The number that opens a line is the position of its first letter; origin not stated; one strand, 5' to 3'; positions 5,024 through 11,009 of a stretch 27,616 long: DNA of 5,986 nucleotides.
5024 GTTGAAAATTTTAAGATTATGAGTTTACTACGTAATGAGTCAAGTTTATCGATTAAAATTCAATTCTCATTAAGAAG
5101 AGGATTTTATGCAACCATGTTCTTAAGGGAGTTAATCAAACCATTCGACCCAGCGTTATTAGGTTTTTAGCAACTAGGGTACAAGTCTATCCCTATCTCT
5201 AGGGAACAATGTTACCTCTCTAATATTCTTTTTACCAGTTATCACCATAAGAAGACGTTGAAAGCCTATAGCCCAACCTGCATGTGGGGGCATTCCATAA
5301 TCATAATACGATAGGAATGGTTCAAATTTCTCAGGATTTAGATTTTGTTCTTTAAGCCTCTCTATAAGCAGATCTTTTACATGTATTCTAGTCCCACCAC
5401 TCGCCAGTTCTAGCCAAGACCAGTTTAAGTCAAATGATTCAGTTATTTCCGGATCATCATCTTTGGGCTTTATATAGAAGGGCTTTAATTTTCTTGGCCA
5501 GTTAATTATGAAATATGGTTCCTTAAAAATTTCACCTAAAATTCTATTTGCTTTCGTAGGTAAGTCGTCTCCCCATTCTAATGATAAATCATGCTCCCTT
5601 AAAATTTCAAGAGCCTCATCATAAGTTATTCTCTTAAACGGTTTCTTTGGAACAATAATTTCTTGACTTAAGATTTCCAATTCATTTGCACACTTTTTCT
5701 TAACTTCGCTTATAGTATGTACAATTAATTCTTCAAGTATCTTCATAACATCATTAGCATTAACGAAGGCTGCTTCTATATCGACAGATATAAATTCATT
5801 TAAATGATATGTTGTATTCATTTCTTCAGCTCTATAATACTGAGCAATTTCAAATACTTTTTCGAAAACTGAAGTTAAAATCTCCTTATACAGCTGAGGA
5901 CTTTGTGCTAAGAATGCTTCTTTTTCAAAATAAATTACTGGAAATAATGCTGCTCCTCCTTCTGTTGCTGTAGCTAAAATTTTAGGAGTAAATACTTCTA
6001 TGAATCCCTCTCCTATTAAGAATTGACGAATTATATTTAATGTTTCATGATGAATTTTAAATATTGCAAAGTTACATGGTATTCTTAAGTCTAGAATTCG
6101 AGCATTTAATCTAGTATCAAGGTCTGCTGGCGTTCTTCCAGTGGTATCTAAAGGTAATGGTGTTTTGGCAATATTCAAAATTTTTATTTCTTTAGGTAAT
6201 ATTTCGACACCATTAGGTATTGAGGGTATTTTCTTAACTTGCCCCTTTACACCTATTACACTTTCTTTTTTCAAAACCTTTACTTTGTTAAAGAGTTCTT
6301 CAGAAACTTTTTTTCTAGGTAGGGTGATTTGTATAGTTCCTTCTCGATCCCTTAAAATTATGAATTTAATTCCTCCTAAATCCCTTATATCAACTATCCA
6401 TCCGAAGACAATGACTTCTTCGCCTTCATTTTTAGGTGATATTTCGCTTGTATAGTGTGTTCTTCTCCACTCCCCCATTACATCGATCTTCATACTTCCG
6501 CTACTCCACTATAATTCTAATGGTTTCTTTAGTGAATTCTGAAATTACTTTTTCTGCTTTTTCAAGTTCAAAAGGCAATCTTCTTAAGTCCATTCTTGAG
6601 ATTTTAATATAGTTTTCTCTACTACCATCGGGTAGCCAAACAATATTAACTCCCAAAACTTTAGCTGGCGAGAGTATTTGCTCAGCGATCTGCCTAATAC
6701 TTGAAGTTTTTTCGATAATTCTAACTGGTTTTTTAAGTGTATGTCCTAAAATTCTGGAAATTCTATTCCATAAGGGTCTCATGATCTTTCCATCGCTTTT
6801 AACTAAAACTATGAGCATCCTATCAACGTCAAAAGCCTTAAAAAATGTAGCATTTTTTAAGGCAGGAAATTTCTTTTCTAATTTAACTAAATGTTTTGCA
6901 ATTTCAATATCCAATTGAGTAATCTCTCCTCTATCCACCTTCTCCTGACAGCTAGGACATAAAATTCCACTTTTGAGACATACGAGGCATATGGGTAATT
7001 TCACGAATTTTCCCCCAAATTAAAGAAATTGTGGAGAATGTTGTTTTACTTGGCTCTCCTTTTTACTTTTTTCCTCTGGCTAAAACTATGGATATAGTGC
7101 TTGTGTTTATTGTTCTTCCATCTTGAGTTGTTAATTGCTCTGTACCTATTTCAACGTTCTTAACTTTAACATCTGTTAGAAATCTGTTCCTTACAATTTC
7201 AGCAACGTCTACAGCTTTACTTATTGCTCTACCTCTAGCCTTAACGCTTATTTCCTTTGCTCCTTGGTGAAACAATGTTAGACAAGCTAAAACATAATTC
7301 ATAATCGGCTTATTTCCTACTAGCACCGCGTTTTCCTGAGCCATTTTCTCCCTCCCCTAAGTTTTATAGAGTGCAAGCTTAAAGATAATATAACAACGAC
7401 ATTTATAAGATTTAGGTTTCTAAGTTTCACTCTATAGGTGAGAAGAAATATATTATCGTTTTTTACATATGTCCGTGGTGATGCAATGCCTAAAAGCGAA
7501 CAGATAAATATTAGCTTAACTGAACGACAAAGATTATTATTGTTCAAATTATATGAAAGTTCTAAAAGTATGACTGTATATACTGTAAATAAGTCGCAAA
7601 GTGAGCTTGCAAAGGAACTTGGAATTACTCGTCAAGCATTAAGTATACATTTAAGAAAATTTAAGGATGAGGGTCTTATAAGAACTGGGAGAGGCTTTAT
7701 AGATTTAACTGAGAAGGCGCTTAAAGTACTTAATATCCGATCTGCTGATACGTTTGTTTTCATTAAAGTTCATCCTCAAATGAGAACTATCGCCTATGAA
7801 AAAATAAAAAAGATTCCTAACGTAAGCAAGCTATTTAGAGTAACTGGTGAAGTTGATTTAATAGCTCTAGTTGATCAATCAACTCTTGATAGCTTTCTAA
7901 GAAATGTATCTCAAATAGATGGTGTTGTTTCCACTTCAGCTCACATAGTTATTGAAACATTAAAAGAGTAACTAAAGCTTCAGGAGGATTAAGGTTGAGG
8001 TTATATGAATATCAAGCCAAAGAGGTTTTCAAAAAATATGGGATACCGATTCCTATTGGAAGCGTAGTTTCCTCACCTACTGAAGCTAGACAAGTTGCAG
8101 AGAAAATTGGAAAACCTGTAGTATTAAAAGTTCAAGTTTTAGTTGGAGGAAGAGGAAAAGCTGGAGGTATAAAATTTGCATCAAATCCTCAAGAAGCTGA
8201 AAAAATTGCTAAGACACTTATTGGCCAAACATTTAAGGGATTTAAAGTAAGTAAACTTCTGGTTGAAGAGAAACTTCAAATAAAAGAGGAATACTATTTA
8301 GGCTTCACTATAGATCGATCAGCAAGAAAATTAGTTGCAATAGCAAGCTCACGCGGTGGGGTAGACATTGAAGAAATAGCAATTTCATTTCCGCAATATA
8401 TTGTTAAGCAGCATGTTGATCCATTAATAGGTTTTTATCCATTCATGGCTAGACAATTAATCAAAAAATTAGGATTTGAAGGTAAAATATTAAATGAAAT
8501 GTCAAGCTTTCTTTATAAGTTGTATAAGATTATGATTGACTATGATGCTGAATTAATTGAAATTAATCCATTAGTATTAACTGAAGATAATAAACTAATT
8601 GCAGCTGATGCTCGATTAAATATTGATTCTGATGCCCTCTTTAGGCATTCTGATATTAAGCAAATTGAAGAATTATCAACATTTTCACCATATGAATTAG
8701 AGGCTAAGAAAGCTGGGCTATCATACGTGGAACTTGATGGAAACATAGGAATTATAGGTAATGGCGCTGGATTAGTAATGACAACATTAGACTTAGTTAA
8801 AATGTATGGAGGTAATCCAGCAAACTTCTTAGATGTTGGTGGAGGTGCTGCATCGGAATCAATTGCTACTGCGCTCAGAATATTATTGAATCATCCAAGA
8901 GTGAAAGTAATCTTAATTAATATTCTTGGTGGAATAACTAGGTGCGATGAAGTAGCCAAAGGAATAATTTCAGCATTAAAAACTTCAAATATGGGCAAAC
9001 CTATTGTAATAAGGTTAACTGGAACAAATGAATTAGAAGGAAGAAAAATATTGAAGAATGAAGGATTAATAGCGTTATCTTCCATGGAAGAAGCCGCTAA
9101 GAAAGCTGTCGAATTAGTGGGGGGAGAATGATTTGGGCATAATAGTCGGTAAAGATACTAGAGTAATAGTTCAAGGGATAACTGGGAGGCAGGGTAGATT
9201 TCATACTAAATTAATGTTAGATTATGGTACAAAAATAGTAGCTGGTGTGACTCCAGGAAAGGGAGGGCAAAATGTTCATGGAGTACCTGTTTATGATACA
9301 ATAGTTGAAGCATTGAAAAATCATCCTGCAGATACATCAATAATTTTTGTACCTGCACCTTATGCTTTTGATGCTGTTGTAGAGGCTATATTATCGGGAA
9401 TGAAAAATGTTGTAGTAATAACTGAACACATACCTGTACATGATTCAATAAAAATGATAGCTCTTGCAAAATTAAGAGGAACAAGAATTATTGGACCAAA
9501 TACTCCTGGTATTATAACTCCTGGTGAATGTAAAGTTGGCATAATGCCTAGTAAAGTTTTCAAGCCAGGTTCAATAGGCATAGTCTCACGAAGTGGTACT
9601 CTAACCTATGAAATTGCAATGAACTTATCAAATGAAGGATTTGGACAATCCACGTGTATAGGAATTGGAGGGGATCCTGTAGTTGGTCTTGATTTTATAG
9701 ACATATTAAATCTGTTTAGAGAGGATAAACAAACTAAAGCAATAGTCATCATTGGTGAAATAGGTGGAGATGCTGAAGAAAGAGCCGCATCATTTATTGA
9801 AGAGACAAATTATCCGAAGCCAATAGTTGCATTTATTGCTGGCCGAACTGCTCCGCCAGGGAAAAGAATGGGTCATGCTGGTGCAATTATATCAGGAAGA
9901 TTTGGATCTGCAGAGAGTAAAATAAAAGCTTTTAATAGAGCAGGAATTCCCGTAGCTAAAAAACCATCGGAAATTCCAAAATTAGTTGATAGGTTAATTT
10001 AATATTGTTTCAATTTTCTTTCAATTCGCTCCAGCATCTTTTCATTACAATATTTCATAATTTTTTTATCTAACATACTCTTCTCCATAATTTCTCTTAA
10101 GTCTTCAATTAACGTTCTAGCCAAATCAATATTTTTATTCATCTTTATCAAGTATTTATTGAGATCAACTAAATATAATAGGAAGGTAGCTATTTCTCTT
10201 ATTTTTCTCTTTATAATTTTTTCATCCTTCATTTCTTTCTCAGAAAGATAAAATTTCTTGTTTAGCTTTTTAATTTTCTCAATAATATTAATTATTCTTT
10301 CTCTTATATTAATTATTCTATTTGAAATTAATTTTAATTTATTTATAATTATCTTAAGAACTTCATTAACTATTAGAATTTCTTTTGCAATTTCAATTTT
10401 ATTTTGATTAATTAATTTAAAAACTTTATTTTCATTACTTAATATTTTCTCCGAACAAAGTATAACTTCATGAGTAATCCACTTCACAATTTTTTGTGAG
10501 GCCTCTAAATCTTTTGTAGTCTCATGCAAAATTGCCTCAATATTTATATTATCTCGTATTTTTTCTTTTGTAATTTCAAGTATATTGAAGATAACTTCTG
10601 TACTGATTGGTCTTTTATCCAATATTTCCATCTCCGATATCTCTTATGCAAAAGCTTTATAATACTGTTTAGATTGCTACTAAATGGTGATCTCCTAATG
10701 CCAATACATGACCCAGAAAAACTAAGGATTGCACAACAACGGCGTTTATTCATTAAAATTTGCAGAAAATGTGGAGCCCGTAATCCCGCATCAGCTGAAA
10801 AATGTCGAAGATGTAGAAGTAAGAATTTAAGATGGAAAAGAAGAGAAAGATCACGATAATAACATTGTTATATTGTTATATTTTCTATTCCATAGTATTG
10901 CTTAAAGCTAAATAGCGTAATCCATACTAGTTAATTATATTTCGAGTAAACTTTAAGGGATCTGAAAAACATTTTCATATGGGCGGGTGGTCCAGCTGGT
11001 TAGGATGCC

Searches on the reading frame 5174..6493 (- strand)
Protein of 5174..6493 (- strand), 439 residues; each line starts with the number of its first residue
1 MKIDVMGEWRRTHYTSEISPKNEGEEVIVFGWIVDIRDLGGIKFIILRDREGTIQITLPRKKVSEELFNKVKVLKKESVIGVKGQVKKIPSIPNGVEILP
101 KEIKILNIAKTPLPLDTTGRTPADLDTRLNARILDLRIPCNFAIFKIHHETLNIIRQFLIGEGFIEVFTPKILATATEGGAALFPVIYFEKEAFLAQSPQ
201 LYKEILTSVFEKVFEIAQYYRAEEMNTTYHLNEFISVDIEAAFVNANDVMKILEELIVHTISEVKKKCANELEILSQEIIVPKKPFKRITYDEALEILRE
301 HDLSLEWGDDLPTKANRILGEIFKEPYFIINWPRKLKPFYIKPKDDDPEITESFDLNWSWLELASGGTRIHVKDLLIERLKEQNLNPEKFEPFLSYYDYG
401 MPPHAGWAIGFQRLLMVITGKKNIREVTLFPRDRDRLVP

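Call 47: search_protein_families(library=pfam, proteins=[window:5174-6493:-], max_evalue=0.001)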
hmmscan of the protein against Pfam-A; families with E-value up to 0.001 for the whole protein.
window:5174-6493:- (439 aa): 2 families
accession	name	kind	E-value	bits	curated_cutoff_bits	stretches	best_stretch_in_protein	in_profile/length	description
PF00152.25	tRNA-synt_2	-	1.1e-86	291.1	25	1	125-433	2-307/308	tRNA synthetases class II (D, K and N)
PF01336.31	tRNA_anti-codon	-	7.8e-16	58.2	27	1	27-106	1-75/75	OB-fold nucleic acid binding domain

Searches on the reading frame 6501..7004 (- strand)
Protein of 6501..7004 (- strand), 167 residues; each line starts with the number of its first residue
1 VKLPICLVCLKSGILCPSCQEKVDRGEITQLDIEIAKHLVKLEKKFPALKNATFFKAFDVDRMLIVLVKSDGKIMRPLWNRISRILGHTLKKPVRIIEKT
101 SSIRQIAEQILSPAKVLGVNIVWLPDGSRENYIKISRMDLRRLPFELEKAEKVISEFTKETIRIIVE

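Call 47: search_protein_families(library=pfam, proteins=[window:6501-7004:-], max_evalue=0.001)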
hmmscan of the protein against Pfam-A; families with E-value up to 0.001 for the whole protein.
window:6501-7004:- (167 aa): 1 family
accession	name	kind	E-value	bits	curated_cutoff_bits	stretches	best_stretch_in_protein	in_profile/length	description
PF13184.12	KH_5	-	0.00016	22.1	27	1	80-121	28-69/69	NusA-like KH domain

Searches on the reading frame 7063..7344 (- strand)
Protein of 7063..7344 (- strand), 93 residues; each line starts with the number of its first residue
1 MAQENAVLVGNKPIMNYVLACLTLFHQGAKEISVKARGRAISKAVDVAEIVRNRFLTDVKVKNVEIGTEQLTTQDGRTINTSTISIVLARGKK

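Call 48: search_protein_families(library=pfam, proteins=[window:7063-7344:-], max_evalue=0.001)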
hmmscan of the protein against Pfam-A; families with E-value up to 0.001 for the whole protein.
window:7063-7344:- (93 aa): 1 family
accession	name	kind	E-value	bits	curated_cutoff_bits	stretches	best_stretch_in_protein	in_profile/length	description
PF01918.27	Alba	-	6.9e-24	83.8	25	1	5-67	1-65/66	Alba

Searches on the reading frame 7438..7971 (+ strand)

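Call 47: search_protein_families(library=pfam, proteins=[window:7438-7971:+], max_evalue=0.001)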
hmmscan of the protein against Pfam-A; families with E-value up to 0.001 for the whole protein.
window:7438-7971:+ (177 aa): 8 families
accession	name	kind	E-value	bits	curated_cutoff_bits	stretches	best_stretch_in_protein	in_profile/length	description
PF01037.27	AsnC_trans_reg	-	1.8e-10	41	25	1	107-174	1-73/73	Lrp/AsnC ligand binding domain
PF13545.12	HTH_Crp_2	-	1.4e-08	35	27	1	45-90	17-61/70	Crp-like helix-turn-helix domain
PF13412.12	HTH_24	-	3.3e-06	27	21.9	1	53-82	19-48/48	Winged helix-turn-helix DNA-binding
PF12802.13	MarR_2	-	8.6e-06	26.3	27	1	52-83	21-52/61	MarR family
PF01022.26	HTH_5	-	2.4e-05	24.6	22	1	54-82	18-46/47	Bacterial regulatory protein, arsR family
PF12840.13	HTH_20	-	0.0002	21.7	27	1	55-82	22-49/51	Helix-turn-helix domain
PF04967.18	HTH_10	-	0.00073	19.7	23.1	0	54-74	26-46/53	HTH DNA binding domain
PF01047.28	MarR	-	0.00092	19.5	24.6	0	27-82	1-48/59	MarR family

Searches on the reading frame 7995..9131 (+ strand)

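Call 47: search_protein_families(library=pfam, proteins=[window:7995-9131:+], max_evalue=0.001)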
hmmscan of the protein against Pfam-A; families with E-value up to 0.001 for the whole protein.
window:7995-9131:+ (378 aa): 6 families
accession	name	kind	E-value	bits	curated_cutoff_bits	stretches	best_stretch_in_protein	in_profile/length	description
PF08442.15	ATP-grasp_2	-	4.5e-69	232.5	29.5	1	2-194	1-201/202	ATP-grasp domain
PF00549.24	Ligase_CoA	-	3.1e-24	86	24.5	1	256-371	3-125/128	CoA-ligase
PF13549.11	ATP-grasp_5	-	1e-14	54.9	27.6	1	3-210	10-221/221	ATP-grasp domain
PF24948.1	Citrate_synth_N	-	2.3e-14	53.8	83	1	40-218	52-228/232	ATP-citrate synthase ATP-grasp domain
PF01071.24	GARS_A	-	1.8e-07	31.7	27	1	8-113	6-108/194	Phosphoribosylglycinamide synthetase, ATP-grasp (A) domain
PF02786.22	CPSase_L_D2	-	4.4e-07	30.1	19.8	1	7-96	4-91/211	Carbamoyl-phosphate synthase L chain, ATP binding domain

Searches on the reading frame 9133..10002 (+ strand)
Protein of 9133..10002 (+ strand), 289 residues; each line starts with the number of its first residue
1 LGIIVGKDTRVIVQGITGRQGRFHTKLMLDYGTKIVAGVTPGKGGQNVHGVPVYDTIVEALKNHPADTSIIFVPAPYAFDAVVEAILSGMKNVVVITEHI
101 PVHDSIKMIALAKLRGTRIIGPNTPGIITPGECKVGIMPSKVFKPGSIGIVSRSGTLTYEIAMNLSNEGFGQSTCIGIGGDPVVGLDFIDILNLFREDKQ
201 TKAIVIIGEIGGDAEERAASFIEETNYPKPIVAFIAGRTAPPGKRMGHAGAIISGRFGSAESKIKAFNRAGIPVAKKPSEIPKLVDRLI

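Call 47: search_protein_families(library=pfam, proteins=[window:9133-10002:+], max_evalue=0.001)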
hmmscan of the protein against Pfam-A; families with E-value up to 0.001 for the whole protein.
window:9133-10002:+ (289 aa): 4 families
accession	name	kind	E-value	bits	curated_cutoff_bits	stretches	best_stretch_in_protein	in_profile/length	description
PF02629.25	CoA_binding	-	6.9e-29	100.9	22.3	1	7-99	2-97/97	CoA binding domain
PF00549.24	Ligase_CoA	-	4.8e-25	88.6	24.5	1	151-270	1-125/128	CoA-ligase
PF13607.11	Succ_CoA_lig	-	9.7e-14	51.7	27.4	1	145-281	1-131/138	Succinyl-CoA ligase like flavodoxin domain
PF13380.12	CoA_binding_2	-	3.6e-07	31.1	22.8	1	19-128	14-114/116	CoA binding domain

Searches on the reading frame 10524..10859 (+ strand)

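Call 48: search_protein_families(library=pfam, proteins=[window:10524-10859:+], max_evalue=0.001)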
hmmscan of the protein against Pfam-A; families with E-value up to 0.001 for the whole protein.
window:10524-10859:+ (111 aa): 1 family
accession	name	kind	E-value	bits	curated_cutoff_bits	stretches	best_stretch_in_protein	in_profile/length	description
PF01020.24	Ribosomal_L40e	-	4.1e-05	23.8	23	1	68-106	7-48/50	Ribosomal L40e family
